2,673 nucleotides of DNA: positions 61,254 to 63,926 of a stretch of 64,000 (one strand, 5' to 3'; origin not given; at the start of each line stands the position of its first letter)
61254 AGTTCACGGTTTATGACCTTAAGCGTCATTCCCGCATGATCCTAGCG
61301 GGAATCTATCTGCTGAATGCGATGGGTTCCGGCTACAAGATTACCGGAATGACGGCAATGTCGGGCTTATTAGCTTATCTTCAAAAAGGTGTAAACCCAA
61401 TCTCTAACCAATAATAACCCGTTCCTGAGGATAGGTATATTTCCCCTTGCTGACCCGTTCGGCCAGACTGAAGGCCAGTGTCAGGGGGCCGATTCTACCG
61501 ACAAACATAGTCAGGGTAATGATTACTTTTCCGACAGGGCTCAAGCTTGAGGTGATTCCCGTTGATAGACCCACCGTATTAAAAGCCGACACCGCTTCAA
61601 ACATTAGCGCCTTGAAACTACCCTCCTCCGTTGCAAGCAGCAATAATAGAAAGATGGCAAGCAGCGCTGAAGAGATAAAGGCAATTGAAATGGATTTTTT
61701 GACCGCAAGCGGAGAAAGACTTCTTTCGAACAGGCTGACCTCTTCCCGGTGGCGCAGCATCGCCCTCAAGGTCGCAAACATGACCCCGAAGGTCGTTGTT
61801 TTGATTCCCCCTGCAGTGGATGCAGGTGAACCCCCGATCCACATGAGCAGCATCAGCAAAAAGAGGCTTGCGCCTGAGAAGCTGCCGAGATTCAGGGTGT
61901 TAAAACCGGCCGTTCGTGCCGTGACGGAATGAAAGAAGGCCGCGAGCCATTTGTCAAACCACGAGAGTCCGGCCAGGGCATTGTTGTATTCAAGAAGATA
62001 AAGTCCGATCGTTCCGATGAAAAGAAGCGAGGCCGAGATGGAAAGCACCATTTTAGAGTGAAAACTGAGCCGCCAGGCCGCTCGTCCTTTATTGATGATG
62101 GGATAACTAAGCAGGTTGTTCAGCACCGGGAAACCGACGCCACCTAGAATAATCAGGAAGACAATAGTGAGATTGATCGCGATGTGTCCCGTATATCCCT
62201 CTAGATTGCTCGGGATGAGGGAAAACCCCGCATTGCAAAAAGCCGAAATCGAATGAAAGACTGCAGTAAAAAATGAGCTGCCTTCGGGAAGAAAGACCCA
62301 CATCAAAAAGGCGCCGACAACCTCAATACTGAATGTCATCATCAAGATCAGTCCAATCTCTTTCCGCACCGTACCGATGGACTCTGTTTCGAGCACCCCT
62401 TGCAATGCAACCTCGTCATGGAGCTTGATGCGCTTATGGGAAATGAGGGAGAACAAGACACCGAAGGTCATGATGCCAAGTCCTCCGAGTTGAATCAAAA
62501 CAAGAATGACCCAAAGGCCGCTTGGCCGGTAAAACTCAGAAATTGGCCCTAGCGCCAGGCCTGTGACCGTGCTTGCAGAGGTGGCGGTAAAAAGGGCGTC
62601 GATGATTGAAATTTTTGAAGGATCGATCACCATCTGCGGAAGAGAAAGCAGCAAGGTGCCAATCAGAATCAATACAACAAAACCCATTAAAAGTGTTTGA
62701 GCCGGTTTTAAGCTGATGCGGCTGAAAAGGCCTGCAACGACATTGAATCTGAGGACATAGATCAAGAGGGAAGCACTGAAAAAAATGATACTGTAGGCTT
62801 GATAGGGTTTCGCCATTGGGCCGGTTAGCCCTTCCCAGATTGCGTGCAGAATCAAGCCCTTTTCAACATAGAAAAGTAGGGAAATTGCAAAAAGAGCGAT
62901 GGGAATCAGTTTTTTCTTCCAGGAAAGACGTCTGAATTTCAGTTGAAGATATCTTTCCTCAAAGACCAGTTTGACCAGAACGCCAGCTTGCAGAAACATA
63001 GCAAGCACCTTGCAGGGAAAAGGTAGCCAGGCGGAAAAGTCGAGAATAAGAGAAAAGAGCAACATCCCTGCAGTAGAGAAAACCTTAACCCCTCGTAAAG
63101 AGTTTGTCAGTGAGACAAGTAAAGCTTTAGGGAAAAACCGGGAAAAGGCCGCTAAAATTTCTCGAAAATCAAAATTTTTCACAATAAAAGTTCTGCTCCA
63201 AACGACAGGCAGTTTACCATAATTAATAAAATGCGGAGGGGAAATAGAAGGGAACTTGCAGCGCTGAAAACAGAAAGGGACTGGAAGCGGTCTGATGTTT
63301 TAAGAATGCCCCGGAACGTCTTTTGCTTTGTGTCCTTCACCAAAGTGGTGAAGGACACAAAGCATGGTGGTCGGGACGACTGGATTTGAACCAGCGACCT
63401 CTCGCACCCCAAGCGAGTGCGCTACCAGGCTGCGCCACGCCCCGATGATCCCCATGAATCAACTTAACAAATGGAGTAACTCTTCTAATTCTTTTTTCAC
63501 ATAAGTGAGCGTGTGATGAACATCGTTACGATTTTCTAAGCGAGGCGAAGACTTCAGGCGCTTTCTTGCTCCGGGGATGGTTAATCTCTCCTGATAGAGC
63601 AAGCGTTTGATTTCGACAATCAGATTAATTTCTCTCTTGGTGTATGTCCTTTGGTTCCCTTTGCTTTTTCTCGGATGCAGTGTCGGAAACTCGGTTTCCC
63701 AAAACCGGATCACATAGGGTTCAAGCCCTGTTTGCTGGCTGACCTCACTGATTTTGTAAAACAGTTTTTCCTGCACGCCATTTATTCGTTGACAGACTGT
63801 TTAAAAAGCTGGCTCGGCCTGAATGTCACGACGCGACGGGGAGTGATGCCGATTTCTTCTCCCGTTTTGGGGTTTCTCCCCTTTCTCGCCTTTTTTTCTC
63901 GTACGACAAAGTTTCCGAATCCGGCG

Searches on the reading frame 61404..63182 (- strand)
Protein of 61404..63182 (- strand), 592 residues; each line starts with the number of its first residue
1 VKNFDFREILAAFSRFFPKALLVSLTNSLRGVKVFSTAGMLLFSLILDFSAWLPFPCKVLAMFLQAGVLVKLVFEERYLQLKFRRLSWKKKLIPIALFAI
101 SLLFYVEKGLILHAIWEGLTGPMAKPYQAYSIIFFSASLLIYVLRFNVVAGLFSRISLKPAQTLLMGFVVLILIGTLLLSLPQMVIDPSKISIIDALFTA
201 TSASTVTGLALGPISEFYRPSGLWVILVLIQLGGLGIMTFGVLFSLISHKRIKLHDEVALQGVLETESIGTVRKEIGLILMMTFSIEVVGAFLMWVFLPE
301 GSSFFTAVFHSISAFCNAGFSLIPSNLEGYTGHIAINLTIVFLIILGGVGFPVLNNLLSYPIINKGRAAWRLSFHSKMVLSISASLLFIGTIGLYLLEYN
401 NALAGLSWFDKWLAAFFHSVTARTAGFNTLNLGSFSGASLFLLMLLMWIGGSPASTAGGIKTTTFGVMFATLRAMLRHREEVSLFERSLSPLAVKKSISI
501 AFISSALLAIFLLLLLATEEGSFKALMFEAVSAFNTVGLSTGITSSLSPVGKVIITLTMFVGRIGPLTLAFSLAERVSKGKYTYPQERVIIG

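Call 40: search_protein_families(library=pfam, proteins=[window:61404-63182:-], max_evalue=0.001)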
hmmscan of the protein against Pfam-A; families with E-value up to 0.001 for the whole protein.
window:61404-63182:- (592 aa): 1 family
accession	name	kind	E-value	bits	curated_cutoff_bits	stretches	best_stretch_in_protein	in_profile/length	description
PF02386.22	TrkH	-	2.8e-54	184.9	27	1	159-572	34-489/502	Cation transport protein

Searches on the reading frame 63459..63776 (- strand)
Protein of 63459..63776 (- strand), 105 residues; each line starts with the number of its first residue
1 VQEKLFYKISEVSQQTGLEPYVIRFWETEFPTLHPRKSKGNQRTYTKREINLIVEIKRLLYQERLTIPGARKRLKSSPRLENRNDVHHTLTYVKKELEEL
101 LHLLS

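Call 87: search_protein_families(library=pfam, proteins=[window:63459-63776:-], max_evalue=0.00001)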
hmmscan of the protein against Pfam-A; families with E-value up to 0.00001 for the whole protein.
window:63459-63776:- (105 aa): 2 families
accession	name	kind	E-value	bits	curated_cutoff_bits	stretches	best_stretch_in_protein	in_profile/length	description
PF13411.12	MerR_1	-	7.7e-19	68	21.6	1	7-76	1-68/69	MerR HTH family regulatory protein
PF00376.29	MerR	-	1.3e-06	28.6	28.2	1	8-45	1-38/38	MerR family regulatory protein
